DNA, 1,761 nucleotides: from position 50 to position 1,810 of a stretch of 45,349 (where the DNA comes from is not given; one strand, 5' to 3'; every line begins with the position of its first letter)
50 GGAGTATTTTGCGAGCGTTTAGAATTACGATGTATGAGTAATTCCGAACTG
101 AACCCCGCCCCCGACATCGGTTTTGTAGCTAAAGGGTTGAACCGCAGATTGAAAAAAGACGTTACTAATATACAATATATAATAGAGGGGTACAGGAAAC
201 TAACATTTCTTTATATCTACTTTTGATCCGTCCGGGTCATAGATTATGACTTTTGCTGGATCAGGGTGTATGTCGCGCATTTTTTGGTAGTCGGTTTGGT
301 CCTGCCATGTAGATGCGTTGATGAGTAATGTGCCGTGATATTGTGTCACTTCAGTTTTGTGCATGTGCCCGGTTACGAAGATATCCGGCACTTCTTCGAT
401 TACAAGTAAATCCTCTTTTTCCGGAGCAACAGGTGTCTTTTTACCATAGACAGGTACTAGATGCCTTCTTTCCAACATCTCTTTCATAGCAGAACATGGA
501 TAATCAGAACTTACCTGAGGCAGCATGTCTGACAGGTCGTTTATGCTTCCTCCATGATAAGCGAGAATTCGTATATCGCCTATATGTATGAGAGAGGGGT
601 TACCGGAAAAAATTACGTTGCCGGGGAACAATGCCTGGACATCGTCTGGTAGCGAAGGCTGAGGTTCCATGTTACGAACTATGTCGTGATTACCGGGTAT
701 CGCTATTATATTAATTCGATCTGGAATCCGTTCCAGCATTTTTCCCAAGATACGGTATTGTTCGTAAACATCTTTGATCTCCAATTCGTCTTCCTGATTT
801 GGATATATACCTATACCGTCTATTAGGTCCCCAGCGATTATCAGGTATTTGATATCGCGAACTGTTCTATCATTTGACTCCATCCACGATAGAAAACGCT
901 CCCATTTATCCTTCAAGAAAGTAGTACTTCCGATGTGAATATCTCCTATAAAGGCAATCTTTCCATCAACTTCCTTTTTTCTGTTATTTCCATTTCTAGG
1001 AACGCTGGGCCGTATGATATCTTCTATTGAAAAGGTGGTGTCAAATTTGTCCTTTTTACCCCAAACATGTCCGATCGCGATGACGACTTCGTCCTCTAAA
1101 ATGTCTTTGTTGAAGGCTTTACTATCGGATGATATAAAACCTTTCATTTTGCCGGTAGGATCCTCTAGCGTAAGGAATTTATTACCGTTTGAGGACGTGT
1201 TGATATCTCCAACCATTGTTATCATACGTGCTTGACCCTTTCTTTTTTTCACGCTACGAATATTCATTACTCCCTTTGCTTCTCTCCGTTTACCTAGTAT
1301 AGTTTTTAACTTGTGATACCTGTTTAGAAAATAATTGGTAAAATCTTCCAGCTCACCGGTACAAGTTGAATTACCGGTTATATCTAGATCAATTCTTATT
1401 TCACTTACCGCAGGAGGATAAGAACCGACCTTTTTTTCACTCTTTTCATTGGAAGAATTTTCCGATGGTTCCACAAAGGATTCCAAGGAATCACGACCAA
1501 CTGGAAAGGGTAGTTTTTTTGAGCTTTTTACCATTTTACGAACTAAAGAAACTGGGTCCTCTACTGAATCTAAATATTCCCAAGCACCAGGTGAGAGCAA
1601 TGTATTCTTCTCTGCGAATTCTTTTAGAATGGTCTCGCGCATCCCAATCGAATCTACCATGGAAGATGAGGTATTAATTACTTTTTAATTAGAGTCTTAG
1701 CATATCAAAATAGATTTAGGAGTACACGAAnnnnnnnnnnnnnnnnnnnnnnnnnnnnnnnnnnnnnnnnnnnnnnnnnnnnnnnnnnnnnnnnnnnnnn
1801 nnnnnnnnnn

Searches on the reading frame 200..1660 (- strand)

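Call 39: search_protein_families(library=pfam, proteins=[window:200-1660:-], max_evalue=0.001)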
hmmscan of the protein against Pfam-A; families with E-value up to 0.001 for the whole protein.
window:200-1660:- (486 aa): 5 families
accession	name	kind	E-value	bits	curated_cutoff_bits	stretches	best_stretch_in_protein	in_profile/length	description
PF04042.21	DNA_pol_E_B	-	3.9e-16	59.5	29.1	1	236-435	2-206/210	DNA polymerase alpha/epsilon subunit B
PF00149.33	Metallophos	-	2.9e-15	57.7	21.5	1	234-435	2-190/191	Calcineurin-like phosphoesterase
PF12850.12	Metallophos_2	-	3e-07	31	27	1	234-449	2-132/154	Calcineurin-like phosphoesterase superfamily domain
PF01336.31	tRNA_anti-codon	-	0.00026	21.3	27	1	155-199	12-57/75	OB-fold nucleic acid binding domain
PF15072.12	HROB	-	0.00054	20.3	30.8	0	145-194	5-54/85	Homologous recombination OB-fold protein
